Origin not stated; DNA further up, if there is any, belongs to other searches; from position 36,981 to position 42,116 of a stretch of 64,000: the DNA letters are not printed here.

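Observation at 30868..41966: O-antigen-ligase-family gene, GT1 and WecA-like initiating transferase lie directly upstream of a gingipain-family T9SS cargo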

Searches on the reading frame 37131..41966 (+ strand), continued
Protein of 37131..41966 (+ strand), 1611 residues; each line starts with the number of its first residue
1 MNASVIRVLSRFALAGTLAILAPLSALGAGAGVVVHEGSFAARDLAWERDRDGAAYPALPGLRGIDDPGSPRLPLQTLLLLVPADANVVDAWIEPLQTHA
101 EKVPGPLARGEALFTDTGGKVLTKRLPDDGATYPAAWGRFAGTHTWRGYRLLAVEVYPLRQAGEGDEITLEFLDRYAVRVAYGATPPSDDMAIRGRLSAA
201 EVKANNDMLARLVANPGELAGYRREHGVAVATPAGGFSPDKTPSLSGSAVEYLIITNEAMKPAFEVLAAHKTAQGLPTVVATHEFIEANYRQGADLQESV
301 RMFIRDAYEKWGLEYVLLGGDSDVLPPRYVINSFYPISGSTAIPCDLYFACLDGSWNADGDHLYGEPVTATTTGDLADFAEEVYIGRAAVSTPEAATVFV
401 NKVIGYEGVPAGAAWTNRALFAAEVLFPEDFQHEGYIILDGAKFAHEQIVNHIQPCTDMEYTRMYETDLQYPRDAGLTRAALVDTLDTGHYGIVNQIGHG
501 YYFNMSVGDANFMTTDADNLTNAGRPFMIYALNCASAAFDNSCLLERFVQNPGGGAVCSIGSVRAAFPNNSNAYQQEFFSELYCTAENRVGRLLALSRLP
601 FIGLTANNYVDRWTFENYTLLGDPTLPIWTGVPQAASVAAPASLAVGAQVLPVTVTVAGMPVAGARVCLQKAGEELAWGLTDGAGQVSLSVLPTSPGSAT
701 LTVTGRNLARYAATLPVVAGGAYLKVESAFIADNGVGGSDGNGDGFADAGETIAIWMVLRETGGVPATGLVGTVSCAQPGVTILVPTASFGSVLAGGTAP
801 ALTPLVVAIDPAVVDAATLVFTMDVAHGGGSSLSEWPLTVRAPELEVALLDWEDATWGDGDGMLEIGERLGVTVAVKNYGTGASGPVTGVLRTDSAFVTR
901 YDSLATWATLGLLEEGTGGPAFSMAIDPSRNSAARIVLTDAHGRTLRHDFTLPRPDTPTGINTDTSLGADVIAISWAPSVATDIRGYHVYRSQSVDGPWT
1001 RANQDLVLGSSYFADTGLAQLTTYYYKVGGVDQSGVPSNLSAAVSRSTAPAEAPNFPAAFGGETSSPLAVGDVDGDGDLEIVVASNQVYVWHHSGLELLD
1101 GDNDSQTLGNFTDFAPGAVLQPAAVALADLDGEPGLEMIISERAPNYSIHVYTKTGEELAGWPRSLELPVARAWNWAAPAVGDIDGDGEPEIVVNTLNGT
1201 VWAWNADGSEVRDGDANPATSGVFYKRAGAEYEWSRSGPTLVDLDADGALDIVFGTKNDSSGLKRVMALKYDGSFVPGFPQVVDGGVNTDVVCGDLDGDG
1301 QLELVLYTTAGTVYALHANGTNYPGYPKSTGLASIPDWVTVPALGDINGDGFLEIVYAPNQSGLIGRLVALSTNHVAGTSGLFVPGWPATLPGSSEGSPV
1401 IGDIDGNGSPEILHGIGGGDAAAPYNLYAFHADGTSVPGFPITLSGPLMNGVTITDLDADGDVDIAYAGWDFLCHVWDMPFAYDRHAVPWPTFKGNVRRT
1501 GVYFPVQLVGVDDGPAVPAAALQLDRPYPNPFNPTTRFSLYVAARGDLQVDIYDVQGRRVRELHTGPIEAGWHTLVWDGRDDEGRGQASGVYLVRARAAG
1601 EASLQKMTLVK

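Call 32: search_protein_families(library=pfam, proteins=[L028:7036-10251:-, L028:14714-15835:+, L028:16505-17452:-, L028:17568-22025:-, L028:21910-23520:-, L028:5898-7082:+, L031:7053-9749:-, L031:14893-15894:+, L031:17455-20553:-, L031:3119-6037:+], max_evalue=0.001)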
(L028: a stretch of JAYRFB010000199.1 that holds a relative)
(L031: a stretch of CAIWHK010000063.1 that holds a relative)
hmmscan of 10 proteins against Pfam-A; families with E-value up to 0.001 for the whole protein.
L028:7036-10251:- (1072 aa): 2 families
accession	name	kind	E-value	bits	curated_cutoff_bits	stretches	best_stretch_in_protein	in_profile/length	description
PF19864.5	Radical_SAM_N2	-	2e-13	50.5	29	1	280-430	7-151/151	Radical SAM proteins, N-terminal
PF04055.27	Radical_SAM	-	4.5e-12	46.9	29.5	1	478-640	1-166/166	Radical SAM superfamily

L028:14714-15835:+ (374 aa): 2 families
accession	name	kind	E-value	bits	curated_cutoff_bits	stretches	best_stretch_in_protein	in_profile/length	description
PF07478.18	Dala_Dala_lig_C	-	4.4e-15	56.2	24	1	148-323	3-177/204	D-ala D-ala ligase C-terminus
PF02222.28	ATP-grasp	-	3.2e-05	24.1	27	1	147-248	3-101/179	ATP-grasp domain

L028:16505-17452:- (316 aa): 0 families

L028:17568-22025:- (1486 aa): 3 families
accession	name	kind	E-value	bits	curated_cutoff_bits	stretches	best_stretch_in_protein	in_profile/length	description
PF00873.25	ACR_tran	-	0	1033.2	28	1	465-1471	2-1020/1021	AcrB/AcrD/AcrF family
PF03176.21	MMPL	-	4.4e-06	26.3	20.5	0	786-949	136-304/333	MMPL family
PF02355.23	SecD_SecF_C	-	0.0003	20.7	20.5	1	797-937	35-173/189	Protein export membrane protein SecD/SecF, C-terminal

L028:21910-23520:- (537 aa): 1 family
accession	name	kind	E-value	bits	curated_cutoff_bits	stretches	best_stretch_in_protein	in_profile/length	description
PF02321.23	OEP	-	6.8e-64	215.6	22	2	334-513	2-184/187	Outer membrane efflux protein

L028:5898-7082:+ (395 aa): 1 family
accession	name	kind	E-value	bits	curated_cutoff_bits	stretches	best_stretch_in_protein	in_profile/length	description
PF00487.30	FA_desaturase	-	1.2e-30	107.5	29.7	1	103-344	5-239/253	Fatty acid desaturase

L031:7053-9749:- (899 aa): 2 families
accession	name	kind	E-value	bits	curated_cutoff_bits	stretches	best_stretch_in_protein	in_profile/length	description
PF19864.5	Radical_SAM_N2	-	3.2e-14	53.1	29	1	96-246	7-151/151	Radical SAM proteins, N-terminal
PF04055.27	Radical_SAM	-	1.8e-13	51.5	29.5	1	299-460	1-165/166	Radical SAM superfamily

L031:14893-15894:+ (334 aa): 1 family
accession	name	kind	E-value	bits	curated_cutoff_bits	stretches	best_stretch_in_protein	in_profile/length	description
PF07478.18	Dala_Dala_lig_C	-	1e-13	51.7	24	1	132-289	28-177/204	D-ala D-ala ligase C-terminus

L031:17455-20553:- (1033 aa): 3 families
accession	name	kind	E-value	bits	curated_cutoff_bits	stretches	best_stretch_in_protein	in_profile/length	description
PF00873.25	ACR_tran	-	0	1050.8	28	1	11-1017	2-1020/1021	AcrB/AcrD/AcrF family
PF03176.21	MMPL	-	3.2e-07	30.1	20.5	2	813-1031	90-321/333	MMPL family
PF02355.23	SecD_SecF_C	-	0.00051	19.9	20.5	1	343-483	35-173/189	Protein export membrane protein SecD/SecF, C-terminal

L031:3119-6037:+ (973 aa): 8 families
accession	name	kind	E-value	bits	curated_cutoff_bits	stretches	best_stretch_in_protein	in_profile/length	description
PF00069.31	Pkinase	-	4.9e-45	154.4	31.7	1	100-383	1-253/263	Protein kinase domain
PF07714.23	PK_Tyr_Ser-Thr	-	8.6e-32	110.9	23.1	1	102-315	3-212/258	Protein tyrosine and serine/threonine kinase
PF17667.7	Pkinase_fungal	-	2.4e-06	27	24.1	1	196-277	284-363/387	Fungal protein kinase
PF03109.22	ABC1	-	1.2e-05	25.1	22.9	1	171-254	140-220/244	ABC1 atypical kinase-like domain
PF01636.29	APH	-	5.3e-05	23.5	23.2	0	210-248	160-197/239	Phosphotransferase enzyme family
PF07719.23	TPR_2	-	0.0003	21.1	27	0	698-728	1-31/34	Tetratricopeptide repeat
PF06293.20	Kdo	-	0.00043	20.2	21.3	1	186-247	105-168/207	Lipopolysaccharide kinase (Kdo/WaaP) family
PF13424.12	TPR_12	-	0.00054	20.5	30.1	0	696-755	1-61/77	Tetratricopeptide repeat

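Call 44: search_protein_families(library=pfam, proteins=[L003:8279-9604:+, L004:8267-9577:+, L005:8180-9583:+, L072:8337-9638:+, L074:8205-9689:+, L003:2285-3130:+, L003:3127-3714:+, L004:2869-3435:+], max_evalue=10)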
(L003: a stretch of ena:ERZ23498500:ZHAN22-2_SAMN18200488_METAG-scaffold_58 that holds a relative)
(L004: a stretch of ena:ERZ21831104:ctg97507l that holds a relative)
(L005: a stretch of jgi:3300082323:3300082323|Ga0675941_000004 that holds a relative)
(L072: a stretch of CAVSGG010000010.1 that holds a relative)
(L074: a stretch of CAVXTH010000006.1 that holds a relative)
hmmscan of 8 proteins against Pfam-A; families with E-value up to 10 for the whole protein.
L003:8279-9604:+ (441 aa): 0 families

L004:8267-9577:+ (436 aa): 1 family
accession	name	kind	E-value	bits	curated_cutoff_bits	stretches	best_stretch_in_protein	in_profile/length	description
PF03065.20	Glyco_hydro_57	-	0.11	12.3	21.2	1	204-253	120-169/291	Glycosyl hydrolase family 57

L005:8180-9583:+ (467 aa): 0 families

L072:8337-9638:+ (434 aa): 0 families

L074:8205-9689:+ (495 aa): 0 families

L003:2285-3130:+ (281 aa): 0 families

L003:3127-3714:+ (195 aa): 1 family
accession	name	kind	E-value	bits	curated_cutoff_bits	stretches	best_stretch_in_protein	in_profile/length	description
PF19356.4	DUF5933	-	0.12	13.1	27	1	165-187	42-64/140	Domain of unknown function (DUF5933)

L004:2869-3435:+ (188 aa): 0 families

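Call 60: search_solved_structures(query=A1, max_evalue=1, show_alignments=0)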
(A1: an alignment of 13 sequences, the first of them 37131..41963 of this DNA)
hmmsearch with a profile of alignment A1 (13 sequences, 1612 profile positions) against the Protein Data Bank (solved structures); distinct sequences matched with E-value up to 1: 30.
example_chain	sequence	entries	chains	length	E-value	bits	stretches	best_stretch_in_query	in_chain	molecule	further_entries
1cvr_A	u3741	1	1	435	1.6e-18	68.6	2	380-720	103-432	GINGIPAIN R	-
4ief_B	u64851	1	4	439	1e-17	65.9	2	380-720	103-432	Gingipain R2 Mature Domain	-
6za2_A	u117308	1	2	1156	1.1e-10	42.7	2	247-426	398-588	Por secretion system protein porU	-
4rbm_A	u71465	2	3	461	4.2e-09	37.4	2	615-720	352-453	Lys-gingipain W83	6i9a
3mpc_A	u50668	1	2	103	2.4e-08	34.9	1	956-1044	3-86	Fn3-like protein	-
7eh9_A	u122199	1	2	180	2.1e-06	28.4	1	1547-1599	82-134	Basal-body rod modification protein FlgD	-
7bhq_A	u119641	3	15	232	3.3e-06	27.8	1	1547-1599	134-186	Basal-body rod modification protein FlgD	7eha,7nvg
3osv_A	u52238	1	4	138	1.3e-05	25.9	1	1541-1600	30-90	Flagellar basal-body rod modification protein FlgD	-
9etn_A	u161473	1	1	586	4.1e-05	24.1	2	1292-1418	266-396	Cartilage acidic protein 1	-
4o00_A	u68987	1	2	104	0.0001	22.8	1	956-1046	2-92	Titin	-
8oiy_A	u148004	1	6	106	0.00041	20.9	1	956-1046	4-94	Titin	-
3c12_A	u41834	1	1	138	0.00044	20.7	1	1547-1604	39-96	Flagellar protein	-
25ge_B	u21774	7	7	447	0.0018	18.7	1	1119-1258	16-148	KICSTOR complex protein ITFG2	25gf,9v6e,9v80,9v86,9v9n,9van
9o5a_G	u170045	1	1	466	0.002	18.5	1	1118-1259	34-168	KICSTOR complex protein ITFG2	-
5fm5_M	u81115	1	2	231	0.015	15.6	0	958-1040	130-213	MYOMESIN-1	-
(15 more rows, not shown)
